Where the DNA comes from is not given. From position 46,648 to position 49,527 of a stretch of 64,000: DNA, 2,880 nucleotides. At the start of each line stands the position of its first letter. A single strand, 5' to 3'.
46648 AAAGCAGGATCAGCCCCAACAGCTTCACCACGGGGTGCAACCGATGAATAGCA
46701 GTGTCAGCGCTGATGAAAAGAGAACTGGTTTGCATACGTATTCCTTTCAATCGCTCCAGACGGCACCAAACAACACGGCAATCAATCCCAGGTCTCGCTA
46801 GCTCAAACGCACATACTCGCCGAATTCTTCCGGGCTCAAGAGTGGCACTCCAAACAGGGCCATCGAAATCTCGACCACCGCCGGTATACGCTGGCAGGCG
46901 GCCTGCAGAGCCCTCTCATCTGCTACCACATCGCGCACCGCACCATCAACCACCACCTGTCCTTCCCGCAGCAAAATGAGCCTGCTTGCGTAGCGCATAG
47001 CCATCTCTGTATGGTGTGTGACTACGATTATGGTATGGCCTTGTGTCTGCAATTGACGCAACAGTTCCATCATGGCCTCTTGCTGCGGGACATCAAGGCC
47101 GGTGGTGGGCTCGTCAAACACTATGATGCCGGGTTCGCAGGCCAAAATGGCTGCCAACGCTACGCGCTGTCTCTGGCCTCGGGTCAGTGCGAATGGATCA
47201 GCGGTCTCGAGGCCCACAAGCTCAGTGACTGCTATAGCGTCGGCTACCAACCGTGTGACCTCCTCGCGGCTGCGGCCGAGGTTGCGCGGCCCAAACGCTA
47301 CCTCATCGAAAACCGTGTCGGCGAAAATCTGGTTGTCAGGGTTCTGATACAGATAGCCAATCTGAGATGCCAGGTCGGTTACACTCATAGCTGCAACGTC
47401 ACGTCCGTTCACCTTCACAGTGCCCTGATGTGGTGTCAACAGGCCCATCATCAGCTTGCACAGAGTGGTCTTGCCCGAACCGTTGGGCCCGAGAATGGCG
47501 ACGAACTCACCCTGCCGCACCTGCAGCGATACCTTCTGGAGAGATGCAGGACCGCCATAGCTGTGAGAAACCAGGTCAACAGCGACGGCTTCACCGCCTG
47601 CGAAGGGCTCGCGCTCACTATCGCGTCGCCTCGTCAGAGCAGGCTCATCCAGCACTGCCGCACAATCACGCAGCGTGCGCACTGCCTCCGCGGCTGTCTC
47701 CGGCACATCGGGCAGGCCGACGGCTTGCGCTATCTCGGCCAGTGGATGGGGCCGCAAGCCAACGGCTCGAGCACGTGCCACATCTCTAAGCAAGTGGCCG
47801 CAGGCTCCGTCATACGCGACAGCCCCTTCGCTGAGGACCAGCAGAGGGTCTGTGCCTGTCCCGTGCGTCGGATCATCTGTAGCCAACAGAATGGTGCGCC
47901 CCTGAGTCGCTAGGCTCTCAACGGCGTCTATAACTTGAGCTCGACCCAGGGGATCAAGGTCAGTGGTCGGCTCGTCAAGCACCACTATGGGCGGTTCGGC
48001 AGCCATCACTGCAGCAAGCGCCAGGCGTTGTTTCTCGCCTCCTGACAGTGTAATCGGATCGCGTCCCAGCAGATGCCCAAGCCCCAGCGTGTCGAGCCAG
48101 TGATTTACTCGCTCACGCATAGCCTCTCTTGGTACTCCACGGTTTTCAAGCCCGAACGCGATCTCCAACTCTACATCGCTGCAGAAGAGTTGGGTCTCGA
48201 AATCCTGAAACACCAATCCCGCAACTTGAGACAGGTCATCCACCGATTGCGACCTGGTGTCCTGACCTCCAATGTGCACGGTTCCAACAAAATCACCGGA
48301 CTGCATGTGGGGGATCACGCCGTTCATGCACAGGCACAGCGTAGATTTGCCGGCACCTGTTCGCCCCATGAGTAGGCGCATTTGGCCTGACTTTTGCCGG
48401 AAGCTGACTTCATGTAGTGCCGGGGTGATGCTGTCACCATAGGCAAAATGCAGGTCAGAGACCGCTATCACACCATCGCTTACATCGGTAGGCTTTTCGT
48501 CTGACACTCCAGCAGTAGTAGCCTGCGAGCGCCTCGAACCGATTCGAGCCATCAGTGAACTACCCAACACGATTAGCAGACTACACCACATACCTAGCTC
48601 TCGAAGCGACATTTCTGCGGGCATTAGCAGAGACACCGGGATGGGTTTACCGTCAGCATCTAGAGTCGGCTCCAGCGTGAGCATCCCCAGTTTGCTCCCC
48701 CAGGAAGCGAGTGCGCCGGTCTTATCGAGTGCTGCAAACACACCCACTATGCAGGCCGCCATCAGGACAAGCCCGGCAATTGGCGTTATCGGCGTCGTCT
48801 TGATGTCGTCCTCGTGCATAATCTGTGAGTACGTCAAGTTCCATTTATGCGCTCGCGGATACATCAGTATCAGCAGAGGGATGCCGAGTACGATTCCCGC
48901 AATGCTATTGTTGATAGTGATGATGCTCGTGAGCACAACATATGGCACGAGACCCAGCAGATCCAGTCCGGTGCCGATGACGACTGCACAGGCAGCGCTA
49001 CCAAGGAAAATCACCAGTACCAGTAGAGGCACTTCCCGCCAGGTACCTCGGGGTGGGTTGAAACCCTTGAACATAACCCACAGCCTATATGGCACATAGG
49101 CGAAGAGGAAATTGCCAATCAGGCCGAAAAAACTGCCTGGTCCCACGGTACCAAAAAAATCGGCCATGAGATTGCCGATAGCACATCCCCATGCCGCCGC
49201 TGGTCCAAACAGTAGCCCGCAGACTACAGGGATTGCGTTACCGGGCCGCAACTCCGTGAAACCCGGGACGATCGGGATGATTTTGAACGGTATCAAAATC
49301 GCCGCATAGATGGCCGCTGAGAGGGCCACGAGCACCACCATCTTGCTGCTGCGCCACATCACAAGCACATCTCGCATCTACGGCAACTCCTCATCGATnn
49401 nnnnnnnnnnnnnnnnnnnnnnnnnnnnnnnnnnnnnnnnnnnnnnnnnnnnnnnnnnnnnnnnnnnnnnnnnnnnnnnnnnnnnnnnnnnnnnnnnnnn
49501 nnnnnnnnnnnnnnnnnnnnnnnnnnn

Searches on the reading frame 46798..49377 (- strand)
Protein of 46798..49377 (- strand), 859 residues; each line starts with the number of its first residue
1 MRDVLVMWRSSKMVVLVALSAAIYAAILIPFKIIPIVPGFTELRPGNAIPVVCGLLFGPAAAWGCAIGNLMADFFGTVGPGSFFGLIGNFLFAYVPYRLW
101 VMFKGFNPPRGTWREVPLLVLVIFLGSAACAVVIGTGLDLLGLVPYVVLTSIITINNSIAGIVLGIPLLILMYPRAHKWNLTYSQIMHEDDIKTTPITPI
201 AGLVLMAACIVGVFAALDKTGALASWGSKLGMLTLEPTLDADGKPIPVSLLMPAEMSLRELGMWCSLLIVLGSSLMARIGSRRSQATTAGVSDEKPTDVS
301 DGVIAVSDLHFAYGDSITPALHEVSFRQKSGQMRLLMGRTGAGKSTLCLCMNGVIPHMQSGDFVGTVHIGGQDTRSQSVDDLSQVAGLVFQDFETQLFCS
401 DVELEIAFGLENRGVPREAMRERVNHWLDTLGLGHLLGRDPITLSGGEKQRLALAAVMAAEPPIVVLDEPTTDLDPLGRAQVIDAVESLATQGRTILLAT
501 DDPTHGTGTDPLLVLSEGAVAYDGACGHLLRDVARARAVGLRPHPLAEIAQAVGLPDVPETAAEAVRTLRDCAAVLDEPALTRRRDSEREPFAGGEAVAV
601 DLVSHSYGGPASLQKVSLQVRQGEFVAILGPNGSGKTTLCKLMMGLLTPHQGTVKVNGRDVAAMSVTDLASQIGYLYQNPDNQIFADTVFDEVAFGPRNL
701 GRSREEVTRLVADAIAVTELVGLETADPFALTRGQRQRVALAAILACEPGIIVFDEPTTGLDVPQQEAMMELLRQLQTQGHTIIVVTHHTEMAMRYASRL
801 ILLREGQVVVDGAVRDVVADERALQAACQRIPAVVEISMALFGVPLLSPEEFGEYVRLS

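Call 39: search_protein_families(library=pfam, proteins=[window:46798-49377:-], max_evalue=0.01)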
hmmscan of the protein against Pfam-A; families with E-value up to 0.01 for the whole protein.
window:46798-49377:- (859 aa): 24 families
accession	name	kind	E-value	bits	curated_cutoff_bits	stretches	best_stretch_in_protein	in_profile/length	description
PF00005.33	ABC_tran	-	7e-56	189.1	25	2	613-759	1-137/137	ABC transporter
PF13304.12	AAA_21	-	1.8e-16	61.5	27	2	733-791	240-301/304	AAA domain, putative AbiEii toxin, Type IV TA system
PF06177.16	QueT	-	1.5e-15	58.2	33.7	1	15-172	2-139/141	QueT transporter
PF02463.25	SMC_N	-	2.3e-15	57.1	40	2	622-796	23-205/220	RecF/RecN/SMC N terminal domain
PF13555.12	AAA_29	-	1.3e-09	38.1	27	1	617-657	16-55/61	P-loop containing region of AAA domain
PF13401.12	AAA_22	-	4e-08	34.1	27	1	622-723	4-65/130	AAA domain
PF07155.17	ECF-ribofla_trS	-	9.4e-07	29.4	26.7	1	10-172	3-170/172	ECF-type riboflavin transporter, S component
PF01078.27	Mg_chelatase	-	1.3e-05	25.1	20.3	0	626-665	25-64/207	Magnesium chelatase, subunit ChlI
PF13476.12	AAA_23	-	3.2e-05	25.1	27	0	624-643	20-39/201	AAA domain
PF13558.12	SbcC_Walker_B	-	3.3e-05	24.5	27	0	747-775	56-90/90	SbcC/RAD50-like, Walker B motif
PF13191.12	AAA_16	-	0.00012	23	32.6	1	619-785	18-167/167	AAA ATPase domain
PF20720.3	nSTAND3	-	0.00028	21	27.2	0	619-651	13-44/155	Novel STAND NTPase 3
PF13238.12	AAA_18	-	0.00059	20.7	29.4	0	626-658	1-28/128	AAA domain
PF13175.12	AAA_15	-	0.00067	19.8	32.1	0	614-684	15-91/374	AAA ATPase domain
PF20703.3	nSTAND1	-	0.00076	19.6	27.1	0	609-651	19-59/379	Novel STAND NTPase 1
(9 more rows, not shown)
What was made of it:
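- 46798..49377 (-): Upstream partner in the same operon: a fused ECF S component (QueT-like) plus two ABC ATPase domains, 859 aa. Call 39.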
